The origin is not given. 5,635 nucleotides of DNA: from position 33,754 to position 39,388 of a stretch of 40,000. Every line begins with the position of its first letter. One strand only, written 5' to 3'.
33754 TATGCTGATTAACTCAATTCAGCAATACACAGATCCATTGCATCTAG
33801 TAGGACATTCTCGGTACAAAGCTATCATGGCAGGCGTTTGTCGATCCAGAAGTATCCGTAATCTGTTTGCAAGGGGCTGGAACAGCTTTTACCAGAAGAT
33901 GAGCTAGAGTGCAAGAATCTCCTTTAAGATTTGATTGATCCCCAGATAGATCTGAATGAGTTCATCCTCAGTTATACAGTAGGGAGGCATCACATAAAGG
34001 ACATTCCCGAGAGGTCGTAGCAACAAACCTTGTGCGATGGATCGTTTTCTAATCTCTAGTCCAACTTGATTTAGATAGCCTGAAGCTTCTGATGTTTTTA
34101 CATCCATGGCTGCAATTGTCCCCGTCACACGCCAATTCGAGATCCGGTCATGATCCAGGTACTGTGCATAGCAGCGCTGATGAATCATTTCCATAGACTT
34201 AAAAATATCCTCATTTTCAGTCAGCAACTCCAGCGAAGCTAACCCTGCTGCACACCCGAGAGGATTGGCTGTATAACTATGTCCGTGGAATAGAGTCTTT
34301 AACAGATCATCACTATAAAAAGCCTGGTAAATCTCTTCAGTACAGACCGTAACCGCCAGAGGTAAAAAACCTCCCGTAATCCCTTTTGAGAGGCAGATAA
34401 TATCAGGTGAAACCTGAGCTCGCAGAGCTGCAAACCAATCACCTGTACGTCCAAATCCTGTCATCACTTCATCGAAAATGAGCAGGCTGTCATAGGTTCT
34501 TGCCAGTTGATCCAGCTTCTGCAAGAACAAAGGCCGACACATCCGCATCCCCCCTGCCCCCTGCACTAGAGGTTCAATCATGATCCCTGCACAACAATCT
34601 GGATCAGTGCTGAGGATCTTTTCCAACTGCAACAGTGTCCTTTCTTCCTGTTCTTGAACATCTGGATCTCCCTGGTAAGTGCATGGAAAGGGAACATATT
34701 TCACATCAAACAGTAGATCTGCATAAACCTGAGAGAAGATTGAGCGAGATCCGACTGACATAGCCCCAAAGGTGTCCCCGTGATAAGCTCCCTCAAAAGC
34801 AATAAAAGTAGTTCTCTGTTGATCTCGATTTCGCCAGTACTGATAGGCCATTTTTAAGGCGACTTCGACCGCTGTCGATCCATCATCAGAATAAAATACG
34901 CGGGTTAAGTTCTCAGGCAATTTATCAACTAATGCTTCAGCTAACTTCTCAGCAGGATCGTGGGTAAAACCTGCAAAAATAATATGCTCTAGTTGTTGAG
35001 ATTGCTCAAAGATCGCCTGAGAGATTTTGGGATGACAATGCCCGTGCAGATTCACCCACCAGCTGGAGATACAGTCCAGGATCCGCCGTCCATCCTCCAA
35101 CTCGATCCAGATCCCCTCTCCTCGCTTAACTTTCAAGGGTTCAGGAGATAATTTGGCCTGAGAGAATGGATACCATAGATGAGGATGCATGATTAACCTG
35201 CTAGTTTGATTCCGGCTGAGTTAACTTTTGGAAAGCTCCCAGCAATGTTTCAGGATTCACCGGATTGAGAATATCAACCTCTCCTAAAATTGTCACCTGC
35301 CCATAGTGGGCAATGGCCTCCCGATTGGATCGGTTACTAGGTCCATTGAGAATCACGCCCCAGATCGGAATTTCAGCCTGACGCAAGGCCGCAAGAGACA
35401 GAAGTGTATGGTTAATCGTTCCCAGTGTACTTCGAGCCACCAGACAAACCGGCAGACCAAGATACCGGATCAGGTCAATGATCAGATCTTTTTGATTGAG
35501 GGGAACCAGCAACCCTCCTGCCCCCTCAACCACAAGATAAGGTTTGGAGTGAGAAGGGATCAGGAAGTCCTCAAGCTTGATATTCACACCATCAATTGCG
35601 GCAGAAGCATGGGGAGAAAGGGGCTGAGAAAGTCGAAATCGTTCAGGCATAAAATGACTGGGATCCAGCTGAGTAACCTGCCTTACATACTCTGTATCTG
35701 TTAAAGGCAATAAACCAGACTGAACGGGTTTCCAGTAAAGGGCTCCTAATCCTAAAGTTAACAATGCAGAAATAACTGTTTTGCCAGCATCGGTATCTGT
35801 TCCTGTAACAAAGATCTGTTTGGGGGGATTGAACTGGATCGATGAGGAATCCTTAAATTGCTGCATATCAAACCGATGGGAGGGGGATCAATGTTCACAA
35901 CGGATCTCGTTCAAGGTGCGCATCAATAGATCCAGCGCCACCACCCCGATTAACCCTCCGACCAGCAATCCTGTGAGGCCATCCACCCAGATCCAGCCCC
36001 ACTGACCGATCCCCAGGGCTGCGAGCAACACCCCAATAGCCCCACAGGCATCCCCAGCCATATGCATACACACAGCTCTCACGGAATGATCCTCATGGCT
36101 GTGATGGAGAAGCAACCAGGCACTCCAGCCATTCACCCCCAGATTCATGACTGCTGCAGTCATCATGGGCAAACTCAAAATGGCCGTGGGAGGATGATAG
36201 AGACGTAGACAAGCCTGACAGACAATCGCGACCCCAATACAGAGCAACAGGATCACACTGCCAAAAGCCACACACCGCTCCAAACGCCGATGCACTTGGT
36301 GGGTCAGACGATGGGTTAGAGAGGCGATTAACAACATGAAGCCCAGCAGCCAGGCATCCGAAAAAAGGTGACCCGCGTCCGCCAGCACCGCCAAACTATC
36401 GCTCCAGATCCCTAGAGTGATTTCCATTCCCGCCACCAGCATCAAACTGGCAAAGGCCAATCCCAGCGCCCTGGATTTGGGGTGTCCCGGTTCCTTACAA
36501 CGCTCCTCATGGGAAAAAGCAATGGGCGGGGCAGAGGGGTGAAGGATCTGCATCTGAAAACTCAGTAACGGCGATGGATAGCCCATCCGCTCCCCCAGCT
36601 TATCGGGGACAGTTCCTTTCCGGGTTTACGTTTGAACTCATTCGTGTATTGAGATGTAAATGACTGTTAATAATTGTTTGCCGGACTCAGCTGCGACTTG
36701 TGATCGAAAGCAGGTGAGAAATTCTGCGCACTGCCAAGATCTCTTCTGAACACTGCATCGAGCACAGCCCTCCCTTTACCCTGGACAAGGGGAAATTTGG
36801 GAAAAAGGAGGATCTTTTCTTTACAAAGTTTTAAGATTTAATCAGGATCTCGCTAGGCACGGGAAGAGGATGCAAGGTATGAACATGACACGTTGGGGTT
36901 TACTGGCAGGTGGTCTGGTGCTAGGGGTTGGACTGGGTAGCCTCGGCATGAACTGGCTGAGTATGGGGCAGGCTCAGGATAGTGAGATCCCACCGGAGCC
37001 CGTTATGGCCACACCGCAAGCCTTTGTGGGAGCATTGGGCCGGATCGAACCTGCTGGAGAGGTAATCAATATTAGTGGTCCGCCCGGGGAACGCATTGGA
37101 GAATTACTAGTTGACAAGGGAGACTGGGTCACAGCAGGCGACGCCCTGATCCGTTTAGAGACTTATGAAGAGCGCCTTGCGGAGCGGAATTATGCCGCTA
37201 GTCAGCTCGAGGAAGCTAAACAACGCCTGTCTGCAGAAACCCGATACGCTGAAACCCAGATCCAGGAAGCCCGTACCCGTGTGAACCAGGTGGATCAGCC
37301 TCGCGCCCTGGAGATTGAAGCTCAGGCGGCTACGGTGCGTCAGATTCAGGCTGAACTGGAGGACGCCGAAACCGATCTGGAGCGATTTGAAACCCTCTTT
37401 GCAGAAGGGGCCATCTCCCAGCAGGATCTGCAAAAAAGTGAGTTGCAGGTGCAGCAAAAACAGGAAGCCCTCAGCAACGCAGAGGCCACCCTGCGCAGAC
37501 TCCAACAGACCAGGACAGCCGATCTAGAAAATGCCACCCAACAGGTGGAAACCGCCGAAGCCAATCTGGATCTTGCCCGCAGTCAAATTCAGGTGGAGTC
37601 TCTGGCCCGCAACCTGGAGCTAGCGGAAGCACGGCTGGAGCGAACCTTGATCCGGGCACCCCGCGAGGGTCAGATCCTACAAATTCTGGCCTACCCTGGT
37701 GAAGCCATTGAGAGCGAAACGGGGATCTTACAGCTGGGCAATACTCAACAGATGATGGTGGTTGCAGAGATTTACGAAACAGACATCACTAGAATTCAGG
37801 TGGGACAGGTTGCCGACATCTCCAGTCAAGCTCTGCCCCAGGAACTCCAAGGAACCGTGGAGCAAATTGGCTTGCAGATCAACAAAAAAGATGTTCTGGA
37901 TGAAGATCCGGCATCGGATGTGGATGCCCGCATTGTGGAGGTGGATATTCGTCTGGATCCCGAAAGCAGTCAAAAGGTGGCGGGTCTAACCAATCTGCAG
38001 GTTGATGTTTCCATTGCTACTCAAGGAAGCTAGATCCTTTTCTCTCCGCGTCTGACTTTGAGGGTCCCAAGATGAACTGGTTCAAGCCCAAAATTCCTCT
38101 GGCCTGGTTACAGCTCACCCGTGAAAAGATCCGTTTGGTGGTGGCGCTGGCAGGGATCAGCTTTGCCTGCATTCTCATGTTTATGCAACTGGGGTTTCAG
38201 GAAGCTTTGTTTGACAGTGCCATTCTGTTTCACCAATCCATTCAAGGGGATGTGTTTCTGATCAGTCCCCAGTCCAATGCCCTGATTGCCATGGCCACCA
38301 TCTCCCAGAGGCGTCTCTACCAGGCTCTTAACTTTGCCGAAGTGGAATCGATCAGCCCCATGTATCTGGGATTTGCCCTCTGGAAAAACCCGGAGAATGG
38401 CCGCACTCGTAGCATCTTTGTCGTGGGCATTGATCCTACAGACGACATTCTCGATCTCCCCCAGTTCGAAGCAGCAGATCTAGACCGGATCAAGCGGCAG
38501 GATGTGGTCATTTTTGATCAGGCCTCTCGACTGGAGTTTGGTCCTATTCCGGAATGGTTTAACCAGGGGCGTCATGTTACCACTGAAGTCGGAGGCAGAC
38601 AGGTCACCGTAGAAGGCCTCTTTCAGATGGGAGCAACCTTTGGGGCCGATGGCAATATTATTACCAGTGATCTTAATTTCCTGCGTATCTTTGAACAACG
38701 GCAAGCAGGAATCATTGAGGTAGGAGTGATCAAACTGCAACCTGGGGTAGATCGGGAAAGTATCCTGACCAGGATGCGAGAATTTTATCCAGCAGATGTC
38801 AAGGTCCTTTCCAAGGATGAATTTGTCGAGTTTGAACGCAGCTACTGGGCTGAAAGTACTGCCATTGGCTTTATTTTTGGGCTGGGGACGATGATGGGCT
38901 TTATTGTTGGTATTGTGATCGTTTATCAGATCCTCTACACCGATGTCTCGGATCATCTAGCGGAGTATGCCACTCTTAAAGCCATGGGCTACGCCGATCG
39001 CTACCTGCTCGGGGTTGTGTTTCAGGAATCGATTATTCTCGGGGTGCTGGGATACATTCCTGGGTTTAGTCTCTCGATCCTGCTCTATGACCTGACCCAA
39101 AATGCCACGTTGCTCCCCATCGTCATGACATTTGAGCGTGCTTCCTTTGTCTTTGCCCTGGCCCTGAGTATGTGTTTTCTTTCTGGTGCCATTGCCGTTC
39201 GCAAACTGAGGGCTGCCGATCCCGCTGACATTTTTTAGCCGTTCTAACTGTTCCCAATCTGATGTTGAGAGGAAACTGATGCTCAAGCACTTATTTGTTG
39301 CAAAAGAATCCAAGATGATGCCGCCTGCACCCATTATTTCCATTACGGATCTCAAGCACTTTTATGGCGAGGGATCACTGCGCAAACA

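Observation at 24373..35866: AT-less, fully reducing single-module PKS fused to BioF inside a bioD-bioA-bioB locus: candidate undescribed route to the pimeloyl moiety of biotin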

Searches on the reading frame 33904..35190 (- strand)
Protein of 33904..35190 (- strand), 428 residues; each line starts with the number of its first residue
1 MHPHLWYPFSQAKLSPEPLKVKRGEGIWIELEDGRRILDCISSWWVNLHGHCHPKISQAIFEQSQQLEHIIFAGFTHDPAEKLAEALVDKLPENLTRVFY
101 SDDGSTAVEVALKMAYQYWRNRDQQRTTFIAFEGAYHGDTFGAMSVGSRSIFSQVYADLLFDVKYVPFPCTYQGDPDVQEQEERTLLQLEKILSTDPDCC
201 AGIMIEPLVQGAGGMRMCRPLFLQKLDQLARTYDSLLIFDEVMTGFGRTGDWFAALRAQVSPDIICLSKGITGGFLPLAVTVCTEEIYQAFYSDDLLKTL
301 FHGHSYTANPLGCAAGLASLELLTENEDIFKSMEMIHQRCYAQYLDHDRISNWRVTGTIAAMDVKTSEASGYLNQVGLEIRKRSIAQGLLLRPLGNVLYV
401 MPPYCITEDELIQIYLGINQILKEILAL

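Call 4: search_protein_families(library=pfam, proteins=[window:33904-35190:-])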
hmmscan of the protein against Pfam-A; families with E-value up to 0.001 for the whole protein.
window:33904-35190:- (428 aa): 1 family
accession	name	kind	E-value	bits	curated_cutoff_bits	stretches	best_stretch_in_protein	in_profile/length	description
PF00202.27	Aminotran_3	-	1.1e-101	340.9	30.5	1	17-422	9-403/403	Aminotransferase class-III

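Call 5: search_protein_families(library=ncbifam, proteins=[window:33904-35190:-])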
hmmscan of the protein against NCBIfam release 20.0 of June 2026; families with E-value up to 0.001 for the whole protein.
window:33904-35190:- (428 aa): 69 families (the best 25 are shown)
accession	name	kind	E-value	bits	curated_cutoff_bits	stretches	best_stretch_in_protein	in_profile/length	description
TIGR00508.1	bioA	equivalog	1.2e-164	547.9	405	1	5-422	1-418/419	adenosylmethionine--8-amino-7-oxononanoate transaminase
NF004624.0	PRK05964.1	equivalog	1.4e-161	537.8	494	1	3-425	12-425/427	adenosylmethionine--8-amino-7-oxononanoate transaminase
NF005443.0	PRK07030.1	equivalog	2.8e-129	431.6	729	1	5-412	15-434/451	adenosylmethionine--8-amino-7-oxononanoate transaminase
NF005940.0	PRK07986.1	equivalog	1.2e-101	340.3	625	1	3-423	11-422/429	adenosylmethionine--8-amino-7-oxononanoate transaminase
NF005683.0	PRK07481.1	subfamily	2.8e-78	263.9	575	1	4-424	13-449/453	hypothetical protein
NF052567.1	OmAmTferAptACaul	equivalog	2.8e-78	263.6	500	1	5-425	5-431/431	omega-aminotransferase AptA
NF004426.0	PRK05769.1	equivalog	4.6e-72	243.2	552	1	15-422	34-437/441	acetyl ornithine aminotransferase family protein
NF005993.0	PRK08117.1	subfamily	3.1e-71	240.3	574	1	18-421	26-426/433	aspartate aminotransferase family protein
NF005682.0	PRK07480.1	subfamily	5.1e-71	239.7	510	1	4-424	20-451/459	aminotransferase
NF041821.1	daptide_amino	equivalog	1.8e-69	234.3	450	1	17-421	13-403/405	daptide-type RiPP biosynthesis aminotransferase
NF005102.0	PRK06541.1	equivalog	4.4e-67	226.6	574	1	3-424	18-455/460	aspartate aminotransferase family protein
NF005685.0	PRK07483.1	equivalog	4.6e-67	226.8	485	1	20-424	15-437/444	aspartate aminotransferase family protein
TIGR00707.1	argD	subfamily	8.5e-67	225.6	410.05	1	14-422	6-380/381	acetylornithine/succinylornithine family transaminase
NF005812.0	PRK07678.1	subfamily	1.2e-65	221.9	488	1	5-425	18-450/451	aminotransferase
NF005447.0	PRK07036.1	equivalog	5.9e-64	216.4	618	1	15-420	33-450/468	aminotransferase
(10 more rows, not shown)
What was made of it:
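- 33904..35190 (-): bioA (KAPA to DAPA aminotransferase). TIGR00508 scores 547.9 against a cut-off of 405 (call 5).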

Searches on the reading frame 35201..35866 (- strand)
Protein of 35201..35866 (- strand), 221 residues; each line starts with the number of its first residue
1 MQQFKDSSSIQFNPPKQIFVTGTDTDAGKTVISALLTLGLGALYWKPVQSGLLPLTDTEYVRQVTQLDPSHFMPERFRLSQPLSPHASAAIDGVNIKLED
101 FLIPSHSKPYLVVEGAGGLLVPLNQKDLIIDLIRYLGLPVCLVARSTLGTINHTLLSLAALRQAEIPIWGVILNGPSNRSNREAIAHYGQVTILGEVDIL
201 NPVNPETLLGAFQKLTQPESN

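Call 4: search_protein_families(library=pfam, proteins=[window:35201-35866:-])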
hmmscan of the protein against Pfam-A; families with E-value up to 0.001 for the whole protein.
window:35201-35866:- (221 aa): 1 family
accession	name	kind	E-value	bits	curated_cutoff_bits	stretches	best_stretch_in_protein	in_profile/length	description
PF13500.12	AAA_26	-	5.3e-61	206.4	27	1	16-206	1-197/198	AAA domain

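Call 5: search_protein_families(library=ncbifam, proteins=[window:35201-35866:-])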
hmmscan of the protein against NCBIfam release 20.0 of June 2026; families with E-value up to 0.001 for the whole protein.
window:35201-35866:- (221 aa): 1 family
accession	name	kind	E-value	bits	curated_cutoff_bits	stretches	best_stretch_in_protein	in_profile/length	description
TIGR00347.1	bioD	equivalog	4.5e-35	121.2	83.3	1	19-174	1-166/166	dethiobiotin synthase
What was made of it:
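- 35201..35866 (-): bioD (dethiobiotin synthase). TIGR00347 scores 121 against a cut-off of 83 (call 5).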

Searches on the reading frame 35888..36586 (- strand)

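Call 4: search_protein_families(library=pfam, proteins=[window:35888-36586:-])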
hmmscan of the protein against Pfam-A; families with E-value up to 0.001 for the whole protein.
window:35888-36586:- (232 aa): 1 family
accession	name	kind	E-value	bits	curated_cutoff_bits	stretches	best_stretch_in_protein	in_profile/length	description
PF01545.26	Cation_efflux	-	1e-24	87.9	26.6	1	43-227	3-196/198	Cation efflux family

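Call 5: search_protein_families(library=ncbifam, proteins=[window:35888-36586:-])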
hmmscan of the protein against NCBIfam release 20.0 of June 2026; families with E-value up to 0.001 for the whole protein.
window:35888-36586:- (232 aa): 4 families
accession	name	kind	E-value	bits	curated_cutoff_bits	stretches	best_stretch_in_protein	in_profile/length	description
TIGR01297.1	CDF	superfamily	2.2e-31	109.2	82.35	1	38-227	2-197/285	cation diffusion facilitator family transporter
NF002923.0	PRK03557.1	equivalog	2.1e-24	86.3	408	1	31-228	11-212/313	CDF family zinc transporter ZitB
NF033827.1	CDF_efflux_DmeF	equivalog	1.2e-11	44.6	250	2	43-164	22-145/309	CDF family Co(II)/Ni(II) efflux transporter DmeF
NF050169.1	CatEfflxFieF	equivalog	0.00011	21.6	420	1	108-227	86-199/282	cation efflux pump FieF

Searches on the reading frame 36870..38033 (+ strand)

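Call 14: search_protein_families(library=pfam, proteins=[window:36870-38033:+], max_evalue=0.00001)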
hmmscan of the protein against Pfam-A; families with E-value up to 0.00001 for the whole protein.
window:36870-38033:+ (387 aa): 2 families
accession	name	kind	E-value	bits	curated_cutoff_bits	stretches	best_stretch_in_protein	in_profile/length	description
PF16576.10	HlyD_D23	-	2.7e-14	53.4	30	1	201-340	56-191/214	Barrel-sandwich domain of CusB or HlyD membrane-fusion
PF13437.12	HlyD_3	-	7.4e-10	40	22.2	1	261-340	2-83/106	HlyD family secretion protein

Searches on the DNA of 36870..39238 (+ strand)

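Call 12: search_dna_similar(query=window:36870-39238:+, collection=plasmids, mode=near, max_rows=5)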
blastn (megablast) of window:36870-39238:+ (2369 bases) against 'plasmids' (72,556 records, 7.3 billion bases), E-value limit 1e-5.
No match.

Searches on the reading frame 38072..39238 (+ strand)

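Call 14: search_protein_families(library=pfam, proteins=[window:38072-39238:+], max_evalue=0.00001)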
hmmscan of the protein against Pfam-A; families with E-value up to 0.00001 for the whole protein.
window:38072-39238:+ (388 aa): 1 family
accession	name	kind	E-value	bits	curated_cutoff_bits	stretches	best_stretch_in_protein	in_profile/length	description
PF02687.27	FtsX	-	1.2e-13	51.6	25.5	1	276-383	7-119/120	FtsX-like permease C-terminal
